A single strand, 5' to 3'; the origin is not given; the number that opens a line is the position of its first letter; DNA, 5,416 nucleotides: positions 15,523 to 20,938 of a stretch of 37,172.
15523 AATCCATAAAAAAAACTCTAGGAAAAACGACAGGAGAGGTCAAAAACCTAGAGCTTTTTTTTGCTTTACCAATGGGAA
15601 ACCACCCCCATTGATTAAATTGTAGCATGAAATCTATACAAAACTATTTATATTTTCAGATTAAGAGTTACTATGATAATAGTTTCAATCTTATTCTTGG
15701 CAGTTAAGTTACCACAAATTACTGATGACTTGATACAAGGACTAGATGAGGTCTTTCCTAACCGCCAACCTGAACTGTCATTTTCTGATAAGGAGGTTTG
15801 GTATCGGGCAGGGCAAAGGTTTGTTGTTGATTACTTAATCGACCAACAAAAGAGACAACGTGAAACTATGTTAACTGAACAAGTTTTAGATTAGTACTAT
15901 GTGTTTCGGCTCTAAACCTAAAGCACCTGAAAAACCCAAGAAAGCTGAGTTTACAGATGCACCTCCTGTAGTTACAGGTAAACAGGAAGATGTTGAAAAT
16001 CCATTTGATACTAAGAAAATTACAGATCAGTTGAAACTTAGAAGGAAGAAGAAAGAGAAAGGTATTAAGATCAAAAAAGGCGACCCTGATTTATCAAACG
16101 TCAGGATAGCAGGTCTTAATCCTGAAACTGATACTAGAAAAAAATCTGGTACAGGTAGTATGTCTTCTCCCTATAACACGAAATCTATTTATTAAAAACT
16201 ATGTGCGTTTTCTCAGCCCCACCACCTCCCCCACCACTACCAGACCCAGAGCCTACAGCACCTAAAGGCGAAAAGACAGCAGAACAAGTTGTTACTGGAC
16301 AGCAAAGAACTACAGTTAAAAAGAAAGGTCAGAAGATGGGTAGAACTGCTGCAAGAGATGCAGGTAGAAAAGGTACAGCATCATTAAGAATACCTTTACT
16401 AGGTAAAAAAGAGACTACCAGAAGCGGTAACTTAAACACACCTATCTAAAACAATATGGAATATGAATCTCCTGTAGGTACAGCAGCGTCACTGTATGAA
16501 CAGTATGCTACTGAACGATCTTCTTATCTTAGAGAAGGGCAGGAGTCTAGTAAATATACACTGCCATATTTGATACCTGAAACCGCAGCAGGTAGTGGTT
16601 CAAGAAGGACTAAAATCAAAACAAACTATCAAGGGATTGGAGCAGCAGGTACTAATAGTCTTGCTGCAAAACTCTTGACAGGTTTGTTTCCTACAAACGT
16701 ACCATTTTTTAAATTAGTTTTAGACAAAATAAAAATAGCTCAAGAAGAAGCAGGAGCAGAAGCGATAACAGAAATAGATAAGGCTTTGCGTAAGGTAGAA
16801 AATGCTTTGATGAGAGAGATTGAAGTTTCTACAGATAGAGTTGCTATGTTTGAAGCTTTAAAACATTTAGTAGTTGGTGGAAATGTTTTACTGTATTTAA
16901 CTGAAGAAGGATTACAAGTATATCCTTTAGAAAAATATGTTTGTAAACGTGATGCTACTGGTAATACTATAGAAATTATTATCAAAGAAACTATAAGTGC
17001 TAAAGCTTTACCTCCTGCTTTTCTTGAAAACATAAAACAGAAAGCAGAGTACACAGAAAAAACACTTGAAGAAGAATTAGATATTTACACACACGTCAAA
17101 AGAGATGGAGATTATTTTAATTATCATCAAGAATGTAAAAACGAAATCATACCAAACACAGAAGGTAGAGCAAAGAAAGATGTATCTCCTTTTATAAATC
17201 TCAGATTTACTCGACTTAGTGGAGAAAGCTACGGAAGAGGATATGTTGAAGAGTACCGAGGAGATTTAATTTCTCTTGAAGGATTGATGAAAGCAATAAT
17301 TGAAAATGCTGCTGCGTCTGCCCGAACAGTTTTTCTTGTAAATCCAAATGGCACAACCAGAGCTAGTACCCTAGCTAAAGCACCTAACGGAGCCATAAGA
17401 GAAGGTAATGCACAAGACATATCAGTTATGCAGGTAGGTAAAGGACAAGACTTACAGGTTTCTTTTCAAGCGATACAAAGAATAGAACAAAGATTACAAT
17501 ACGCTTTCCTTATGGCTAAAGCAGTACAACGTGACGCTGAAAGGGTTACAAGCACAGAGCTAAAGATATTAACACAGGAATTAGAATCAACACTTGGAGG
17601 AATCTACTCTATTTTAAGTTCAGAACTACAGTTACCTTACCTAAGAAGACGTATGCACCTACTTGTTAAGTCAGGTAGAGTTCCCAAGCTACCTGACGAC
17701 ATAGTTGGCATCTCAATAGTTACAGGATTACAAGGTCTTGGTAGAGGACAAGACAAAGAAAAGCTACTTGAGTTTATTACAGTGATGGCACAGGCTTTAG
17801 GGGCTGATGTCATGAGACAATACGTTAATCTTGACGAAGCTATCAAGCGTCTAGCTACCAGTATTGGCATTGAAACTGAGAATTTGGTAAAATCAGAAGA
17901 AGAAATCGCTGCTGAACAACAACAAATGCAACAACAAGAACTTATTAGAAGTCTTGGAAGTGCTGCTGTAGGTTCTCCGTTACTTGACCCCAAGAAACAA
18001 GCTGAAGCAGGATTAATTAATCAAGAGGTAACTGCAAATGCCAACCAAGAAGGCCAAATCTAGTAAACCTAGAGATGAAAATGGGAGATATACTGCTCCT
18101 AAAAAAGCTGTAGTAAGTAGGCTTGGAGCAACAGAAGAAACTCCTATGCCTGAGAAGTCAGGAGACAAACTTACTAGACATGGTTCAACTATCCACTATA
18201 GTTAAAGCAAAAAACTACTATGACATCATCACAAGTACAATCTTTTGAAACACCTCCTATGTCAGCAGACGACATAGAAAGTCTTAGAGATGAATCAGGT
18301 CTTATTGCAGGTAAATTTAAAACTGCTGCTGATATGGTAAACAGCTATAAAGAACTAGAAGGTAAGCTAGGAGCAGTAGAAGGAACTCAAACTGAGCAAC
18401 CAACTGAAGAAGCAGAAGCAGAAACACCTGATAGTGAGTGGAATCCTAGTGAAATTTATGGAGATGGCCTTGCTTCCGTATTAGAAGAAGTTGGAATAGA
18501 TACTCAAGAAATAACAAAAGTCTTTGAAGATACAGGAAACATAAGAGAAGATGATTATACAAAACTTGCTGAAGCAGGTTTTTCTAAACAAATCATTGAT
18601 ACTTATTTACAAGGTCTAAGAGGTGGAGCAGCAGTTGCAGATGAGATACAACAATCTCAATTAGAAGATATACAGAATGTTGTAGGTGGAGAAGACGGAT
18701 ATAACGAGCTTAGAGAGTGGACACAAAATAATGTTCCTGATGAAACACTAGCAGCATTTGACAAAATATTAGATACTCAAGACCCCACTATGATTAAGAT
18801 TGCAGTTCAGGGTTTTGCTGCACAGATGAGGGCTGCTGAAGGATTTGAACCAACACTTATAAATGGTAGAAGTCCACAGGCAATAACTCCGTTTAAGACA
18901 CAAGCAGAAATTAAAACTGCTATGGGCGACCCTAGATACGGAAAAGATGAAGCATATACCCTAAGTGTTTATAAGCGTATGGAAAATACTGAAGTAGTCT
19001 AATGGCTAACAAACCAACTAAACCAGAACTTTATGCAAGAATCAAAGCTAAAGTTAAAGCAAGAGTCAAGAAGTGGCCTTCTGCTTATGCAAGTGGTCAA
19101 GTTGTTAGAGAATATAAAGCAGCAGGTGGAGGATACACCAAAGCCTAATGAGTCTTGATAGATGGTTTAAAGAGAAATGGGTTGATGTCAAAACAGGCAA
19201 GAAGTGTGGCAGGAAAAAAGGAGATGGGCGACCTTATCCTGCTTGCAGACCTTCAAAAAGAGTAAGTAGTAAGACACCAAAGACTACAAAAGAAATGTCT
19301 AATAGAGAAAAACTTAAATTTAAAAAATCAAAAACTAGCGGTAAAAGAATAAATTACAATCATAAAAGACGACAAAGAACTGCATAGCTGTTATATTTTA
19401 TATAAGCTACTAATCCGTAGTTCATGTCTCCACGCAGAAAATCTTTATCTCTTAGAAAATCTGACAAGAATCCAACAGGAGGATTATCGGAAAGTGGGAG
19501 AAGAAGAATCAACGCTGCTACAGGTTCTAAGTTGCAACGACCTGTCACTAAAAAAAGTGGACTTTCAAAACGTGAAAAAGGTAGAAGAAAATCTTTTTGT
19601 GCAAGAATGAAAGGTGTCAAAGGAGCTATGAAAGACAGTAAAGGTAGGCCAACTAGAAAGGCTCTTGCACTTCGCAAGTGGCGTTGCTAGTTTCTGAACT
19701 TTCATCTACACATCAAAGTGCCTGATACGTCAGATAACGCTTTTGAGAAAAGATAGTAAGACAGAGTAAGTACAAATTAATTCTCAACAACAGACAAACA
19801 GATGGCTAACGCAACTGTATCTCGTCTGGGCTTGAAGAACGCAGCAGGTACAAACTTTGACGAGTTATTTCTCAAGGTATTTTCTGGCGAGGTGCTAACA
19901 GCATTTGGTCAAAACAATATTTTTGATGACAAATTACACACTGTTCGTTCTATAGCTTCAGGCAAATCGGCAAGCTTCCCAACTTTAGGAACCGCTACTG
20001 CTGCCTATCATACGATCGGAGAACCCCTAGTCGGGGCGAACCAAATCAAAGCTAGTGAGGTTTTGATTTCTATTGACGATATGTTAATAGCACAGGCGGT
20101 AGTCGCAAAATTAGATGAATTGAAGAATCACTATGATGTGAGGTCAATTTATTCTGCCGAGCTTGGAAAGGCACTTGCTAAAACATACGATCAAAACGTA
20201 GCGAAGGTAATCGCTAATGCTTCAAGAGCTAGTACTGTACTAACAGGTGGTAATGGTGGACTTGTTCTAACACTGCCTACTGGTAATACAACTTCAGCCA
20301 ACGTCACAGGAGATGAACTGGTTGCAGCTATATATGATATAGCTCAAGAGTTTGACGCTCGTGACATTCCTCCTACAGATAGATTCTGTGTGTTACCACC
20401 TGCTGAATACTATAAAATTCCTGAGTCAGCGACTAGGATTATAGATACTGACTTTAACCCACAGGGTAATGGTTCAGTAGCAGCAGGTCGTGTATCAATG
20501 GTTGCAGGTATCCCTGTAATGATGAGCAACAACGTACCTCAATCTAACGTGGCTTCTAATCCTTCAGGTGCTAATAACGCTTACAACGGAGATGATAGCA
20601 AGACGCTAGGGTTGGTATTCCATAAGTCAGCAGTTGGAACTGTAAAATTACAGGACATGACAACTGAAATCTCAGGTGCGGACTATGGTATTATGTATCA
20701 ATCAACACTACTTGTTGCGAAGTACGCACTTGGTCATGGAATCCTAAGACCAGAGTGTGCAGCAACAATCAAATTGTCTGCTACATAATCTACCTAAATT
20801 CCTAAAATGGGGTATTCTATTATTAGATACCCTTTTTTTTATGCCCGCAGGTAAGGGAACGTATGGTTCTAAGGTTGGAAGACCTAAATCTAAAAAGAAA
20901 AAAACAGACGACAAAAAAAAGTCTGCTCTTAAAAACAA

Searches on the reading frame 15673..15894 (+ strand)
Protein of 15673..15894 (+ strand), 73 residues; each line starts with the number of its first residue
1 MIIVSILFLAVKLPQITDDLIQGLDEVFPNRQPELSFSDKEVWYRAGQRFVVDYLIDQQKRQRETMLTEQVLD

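Call 77: search_protein_families(library=phrogs, proteins=[window:15673-15894:+], max_evalue=0.001)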
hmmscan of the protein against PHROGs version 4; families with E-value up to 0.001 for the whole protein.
window:15673-15894:+ (73 aa): 3 families
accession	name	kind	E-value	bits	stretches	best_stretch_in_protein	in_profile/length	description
phrog_4970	-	unknown function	2e-12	47.4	1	12-62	9-59/61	-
phrog_5394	-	unknown function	1.6e-05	25.6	1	10-62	3-53/65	-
phrog_5977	-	unknown function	3.6e-05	24.6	1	14-62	28-72/86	-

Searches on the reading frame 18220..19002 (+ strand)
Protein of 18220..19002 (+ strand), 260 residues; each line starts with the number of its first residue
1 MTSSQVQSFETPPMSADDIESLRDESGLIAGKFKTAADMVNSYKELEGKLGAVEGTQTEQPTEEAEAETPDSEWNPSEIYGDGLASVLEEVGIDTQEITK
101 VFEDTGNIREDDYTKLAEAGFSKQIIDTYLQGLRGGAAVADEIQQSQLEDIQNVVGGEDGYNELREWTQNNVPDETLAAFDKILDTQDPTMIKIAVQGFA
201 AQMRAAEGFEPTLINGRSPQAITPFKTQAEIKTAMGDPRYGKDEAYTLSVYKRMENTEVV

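Call 34: search_protein_families(library=pfam, proteins=[window:18220-19002:+], max_evalue=0.01)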
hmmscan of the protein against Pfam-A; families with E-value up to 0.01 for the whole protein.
window:18220-19002:+ (260 aa): 1 family
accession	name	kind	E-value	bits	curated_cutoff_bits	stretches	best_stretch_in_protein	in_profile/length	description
PF05396.16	Phage_T7_Capsid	-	1e-11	46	27.1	1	92-254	16-185/188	Phage T7 capsid assembly protein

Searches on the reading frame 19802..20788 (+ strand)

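Call 34: search_protein_families(library=pfam, proteins=[window:19802-20788:+], max_evalue=0.01)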
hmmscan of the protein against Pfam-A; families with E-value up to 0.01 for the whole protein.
window:19802-20788:+ (328 aa): 1 family
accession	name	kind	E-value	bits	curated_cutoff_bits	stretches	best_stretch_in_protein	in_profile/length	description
PF21703.3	Gp10A-like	-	5.6e-62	210.4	27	1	58-324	1-279/279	Major capsid protein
